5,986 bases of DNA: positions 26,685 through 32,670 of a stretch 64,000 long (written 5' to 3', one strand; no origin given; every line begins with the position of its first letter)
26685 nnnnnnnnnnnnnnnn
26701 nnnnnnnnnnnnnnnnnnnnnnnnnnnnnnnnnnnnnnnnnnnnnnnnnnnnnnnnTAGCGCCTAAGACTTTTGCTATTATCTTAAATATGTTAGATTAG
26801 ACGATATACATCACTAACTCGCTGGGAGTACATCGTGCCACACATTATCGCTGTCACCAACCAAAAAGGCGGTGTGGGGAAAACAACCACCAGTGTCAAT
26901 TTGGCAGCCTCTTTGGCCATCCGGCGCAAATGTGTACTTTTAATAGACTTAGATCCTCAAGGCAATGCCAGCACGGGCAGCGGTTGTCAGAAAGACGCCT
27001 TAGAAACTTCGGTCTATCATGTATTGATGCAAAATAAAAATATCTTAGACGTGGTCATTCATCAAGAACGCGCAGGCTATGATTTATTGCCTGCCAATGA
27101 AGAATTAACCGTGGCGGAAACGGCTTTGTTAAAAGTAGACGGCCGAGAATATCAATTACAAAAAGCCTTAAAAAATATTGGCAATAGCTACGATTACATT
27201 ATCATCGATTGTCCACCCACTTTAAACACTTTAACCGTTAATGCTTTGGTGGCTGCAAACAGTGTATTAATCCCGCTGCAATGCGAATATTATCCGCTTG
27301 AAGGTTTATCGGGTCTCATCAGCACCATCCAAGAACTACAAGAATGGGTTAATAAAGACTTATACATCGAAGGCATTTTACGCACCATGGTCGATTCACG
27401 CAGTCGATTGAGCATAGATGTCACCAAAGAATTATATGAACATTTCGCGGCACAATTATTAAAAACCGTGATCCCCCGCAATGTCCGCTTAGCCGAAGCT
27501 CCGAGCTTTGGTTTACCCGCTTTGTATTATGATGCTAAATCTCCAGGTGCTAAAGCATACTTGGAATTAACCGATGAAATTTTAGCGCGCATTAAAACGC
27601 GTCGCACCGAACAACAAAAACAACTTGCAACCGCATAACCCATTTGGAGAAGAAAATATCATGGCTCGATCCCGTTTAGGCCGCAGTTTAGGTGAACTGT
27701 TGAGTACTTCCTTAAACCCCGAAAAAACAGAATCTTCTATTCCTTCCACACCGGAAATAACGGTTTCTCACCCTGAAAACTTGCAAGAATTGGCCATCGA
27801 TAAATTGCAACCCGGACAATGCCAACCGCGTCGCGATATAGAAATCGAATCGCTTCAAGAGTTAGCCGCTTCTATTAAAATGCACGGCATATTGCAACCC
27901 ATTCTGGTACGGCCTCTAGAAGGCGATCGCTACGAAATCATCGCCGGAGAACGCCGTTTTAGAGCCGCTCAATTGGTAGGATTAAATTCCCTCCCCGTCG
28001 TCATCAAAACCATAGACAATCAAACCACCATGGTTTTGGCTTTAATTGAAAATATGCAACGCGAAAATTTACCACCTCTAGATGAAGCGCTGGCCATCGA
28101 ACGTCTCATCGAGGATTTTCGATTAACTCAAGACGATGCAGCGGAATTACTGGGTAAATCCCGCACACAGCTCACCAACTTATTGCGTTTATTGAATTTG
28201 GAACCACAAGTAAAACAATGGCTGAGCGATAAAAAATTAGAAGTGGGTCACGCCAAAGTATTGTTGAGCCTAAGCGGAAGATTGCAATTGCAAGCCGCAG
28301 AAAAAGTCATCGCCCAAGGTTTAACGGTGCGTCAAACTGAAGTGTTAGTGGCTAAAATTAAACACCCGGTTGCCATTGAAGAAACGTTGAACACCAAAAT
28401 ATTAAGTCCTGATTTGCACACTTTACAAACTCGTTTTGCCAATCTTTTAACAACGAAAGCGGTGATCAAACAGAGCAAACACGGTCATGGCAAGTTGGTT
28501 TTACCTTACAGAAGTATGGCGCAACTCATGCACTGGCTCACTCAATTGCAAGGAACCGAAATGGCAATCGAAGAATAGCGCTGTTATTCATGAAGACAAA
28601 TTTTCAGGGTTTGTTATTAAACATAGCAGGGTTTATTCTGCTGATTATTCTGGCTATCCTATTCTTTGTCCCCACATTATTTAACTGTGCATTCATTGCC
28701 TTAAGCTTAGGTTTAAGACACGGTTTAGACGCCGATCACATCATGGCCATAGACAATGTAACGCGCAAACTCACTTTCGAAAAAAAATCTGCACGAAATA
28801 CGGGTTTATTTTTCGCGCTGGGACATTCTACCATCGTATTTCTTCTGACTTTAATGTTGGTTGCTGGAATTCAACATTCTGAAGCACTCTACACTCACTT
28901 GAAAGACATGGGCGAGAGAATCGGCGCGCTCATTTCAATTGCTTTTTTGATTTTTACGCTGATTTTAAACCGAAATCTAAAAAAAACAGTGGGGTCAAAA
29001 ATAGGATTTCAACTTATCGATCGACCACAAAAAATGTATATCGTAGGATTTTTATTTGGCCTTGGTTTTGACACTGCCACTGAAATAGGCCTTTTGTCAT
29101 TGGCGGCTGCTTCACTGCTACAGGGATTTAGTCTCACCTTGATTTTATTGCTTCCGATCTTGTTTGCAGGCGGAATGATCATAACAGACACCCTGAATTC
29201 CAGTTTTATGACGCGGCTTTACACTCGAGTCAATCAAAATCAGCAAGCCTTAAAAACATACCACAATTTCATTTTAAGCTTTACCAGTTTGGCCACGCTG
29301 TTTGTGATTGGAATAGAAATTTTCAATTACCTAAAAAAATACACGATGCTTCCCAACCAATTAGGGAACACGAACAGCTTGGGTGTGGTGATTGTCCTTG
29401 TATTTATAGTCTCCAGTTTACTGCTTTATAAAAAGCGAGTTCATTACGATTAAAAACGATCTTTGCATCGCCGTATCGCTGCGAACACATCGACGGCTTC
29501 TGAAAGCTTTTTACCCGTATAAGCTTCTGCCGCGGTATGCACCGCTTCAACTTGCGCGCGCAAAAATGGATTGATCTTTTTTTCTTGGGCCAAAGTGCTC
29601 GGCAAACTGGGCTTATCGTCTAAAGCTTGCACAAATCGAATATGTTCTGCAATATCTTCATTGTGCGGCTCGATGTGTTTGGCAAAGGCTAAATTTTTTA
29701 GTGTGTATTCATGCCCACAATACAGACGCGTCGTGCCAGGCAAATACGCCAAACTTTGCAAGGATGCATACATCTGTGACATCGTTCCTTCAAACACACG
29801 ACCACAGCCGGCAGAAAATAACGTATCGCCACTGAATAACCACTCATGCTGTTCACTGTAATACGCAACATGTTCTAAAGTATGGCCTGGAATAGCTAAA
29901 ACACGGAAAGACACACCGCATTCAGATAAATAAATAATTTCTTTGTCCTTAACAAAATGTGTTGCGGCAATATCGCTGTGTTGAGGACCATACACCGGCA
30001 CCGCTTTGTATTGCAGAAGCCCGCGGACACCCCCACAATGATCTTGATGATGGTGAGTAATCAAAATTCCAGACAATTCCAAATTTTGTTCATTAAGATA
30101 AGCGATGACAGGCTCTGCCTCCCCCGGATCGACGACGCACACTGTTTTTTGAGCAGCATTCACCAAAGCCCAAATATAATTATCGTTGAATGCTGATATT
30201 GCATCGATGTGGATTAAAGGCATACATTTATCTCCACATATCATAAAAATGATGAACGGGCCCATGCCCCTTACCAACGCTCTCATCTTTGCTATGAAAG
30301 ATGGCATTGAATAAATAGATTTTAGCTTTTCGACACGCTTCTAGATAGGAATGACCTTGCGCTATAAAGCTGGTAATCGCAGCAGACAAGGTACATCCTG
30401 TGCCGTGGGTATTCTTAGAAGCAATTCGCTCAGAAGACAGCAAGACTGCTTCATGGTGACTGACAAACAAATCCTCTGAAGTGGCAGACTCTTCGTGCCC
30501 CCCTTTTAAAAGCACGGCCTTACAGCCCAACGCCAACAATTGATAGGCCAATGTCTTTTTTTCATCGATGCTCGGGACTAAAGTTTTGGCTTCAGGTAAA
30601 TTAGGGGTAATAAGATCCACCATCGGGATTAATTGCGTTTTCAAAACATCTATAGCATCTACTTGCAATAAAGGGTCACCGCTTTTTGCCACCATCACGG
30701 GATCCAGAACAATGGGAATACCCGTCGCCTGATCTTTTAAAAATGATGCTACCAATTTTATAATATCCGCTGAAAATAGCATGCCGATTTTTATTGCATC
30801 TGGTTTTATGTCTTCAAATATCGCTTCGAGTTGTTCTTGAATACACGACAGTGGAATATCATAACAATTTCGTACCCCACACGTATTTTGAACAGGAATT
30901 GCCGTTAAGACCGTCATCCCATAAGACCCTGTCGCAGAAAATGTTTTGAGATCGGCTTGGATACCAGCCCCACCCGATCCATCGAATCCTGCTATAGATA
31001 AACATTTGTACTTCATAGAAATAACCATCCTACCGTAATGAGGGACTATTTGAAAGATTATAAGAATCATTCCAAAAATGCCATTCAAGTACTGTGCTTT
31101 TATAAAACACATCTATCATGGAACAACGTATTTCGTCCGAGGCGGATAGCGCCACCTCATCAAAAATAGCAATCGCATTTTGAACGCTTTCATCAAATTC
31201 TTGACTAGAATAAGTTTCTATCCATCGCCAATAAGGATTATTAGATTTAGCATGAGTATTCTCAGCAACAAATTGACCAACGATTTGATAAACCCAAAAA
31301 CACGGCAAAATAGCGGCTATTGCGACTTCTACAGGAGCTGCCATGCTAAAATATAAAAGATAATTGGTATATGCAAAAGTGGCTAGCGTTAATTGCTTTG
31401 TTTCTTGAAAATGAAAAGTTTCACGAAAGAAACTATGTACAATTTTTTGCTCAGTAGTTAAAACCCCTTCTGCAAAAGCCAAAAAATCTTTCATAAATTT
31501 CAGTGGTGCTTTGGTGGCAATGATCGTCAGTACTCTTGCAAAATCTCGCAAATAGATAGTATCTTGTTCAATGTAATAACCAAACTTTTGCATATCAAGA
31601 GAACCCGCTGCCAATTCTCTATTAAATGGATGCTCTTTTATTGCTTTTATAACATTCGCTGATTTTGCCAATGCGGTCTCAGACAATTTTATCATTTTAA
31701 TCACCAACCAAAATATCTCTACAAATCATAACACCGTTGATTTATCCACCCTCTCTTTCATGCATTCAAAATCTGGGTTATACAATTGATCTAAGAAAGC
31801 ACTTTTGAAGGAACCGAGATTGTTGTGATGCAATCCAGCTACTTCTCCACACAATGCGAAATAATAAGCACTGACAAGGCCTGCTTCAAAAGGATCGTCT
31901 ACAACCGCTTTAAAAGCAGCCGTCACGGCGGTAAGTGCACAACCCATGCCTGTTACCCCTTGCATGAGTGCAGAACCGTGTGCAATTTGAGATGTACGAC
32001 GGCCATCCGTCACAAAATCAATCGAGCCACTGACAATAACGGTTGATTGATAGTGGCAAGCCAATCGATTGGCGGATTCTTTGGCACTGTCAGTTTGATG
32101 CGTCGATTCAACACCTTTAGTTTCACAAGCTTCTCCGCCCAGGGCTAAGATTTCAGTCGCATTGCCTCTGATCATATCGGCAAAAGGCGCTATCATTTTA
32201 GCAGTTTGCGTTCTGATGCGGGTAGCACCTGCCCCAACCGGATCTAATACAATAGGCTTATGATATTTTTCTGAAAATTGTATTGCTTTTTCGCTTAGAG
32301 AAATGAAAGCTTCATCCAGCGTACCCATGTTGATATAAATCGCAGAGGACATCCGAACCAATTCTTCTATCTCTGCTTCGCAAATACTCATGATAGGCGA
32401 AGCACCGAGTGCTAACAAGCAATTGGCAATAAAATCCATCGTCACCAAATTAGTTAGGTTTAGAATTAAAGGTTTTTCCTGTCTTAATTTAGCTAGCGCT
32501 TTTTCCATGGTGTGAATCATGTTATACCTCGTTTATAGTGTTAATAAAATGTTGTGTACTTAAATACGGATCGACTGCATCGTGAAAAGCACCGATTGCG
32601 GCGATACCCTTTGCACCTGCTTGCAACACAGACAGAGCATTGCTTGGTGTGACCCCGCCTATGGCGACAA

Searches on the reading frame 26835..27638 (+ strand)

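Call 86: search_protein_families(library=pfam, proteins=[window:26835-27638:+], max_evalue=0.00001)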
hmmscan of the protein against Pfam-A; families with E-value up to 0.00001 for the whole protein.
window:26835-27638:+ (267 aa): 7 families
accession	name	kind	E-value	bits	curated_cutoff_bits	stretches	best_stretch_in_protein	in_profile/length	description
PF13614.12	AAA_31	-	5.2e-65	219.1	27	1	3-177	2-176/177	AAA domain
PF01656.29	CbiA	-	3.3e-26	92.1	25.4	1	5-228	1-124/125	CobQ/CobB/MinD/ParA nucleotide binding domain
PF09140.17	MipZ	-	1.9e-12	47.5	20.7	1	3-150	1-131/262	ATPase MipZ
PF10609.15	ParA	-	2.8e-10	40.5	27.1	1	3-130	4-123/246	NUBPL iron-transfer P-loop NTPase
PF02374.21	ArsA_ATPase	-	7.2e-10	39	24.3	1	10-139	8-145/305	Anion-transporting ATPase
PF06564.18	CBP_BcsQ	-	1.2e-09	38.5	21.3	1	4-144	3-141/234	Cellulose biosynthesis protein BcsQ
PF00142.24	Fer4_NifH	-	9.3e-07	29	25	0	10-74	7-69/271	4Fe-4S iron sulfur cluster binding proteins, NifH/frxC family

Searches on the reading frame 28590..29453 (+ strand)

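Call 70: search_protein_families(library=pfam, proteins=[window:28590-29453:+], max_evalue=0.00001)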
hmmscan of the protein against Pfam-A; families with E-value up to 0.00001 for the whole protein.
window:28590-29453:+ (287 aa): 1 family
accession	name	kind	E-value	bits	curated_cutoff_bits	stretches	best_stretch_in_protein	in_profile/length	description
PF03824.22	NicO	-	6.1e-43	147.6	27.7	2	33-127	4-97/287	High-affinity nickel-transport protein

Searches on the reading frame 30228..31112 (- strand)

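Call 70: search_protein_families(library=pfam, proteins=[window:30228-31112:-], max_evalue=0.00001)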
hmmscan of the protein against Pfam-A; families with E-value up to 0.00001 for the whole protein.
window:30228-31112:- (294 aa): 2 families
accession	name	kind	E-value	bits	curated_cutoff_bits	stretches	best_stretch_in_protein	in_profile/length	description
PF08543.17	Phos_pyr_kin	-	1.1e-87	293.9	27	1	44-287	1-246/246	Phosphomethylpyrimidine kinase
PF00294.29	PfkB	-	1.9e-07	31.2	25.8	1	136-263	161-282/302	pfkB family carbohydrate kinase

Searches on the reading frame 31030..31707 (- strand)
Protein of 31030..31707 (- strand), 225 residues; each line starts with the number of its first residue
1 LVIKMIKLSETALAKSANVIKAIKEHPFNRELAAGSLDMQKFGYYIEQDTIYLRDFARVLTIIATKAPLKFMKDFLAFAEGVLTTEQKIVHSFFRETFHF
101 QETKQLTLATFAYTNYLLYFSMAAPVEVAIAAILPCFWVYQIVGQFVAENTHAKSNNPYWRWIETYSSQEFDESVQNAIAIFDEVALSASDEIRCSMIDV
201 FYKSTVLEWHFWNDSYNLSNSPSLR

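Call 70: search_protein_families(library=pfam, proteins=[window:31030-31707:-], max_evalue=0.00001)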
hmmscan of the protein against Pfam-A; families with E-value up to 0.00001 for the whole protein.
window:31030-31707:- (225 aa): 1 family
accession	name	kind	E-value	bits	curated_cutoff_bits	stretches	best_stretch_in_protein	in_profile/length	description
PF03070.21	TENA_THI-4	-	1.8e-32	113.3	22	1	19-217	7-209/210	TENA/THI-4/PQQC family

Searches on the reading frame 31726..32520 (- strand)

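Call 11: search_protein_families(library=pfam, proteins=[window:31726-32520:-])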
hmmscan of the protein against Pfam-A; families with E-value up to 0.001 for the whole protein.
window:31726-32520:- (264 aa): 3 families
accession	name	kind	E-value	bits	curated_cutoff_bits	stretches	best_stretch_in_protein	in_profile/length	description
PF02110.20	HK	-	1.3e-69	234.8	27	1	9-248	1-243/247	Hydroxyethylthiazole kinase family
PF01256.23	Carb_kinase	-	7.7e-06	26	27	1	76-230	81-225/242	NAD(P)H-hydrate dehydratase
PF08543.17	Phos_pyr_kin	-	1.8e-05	24.7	27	1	65-213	66-220/246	Phosphomethylpyrimidine kinase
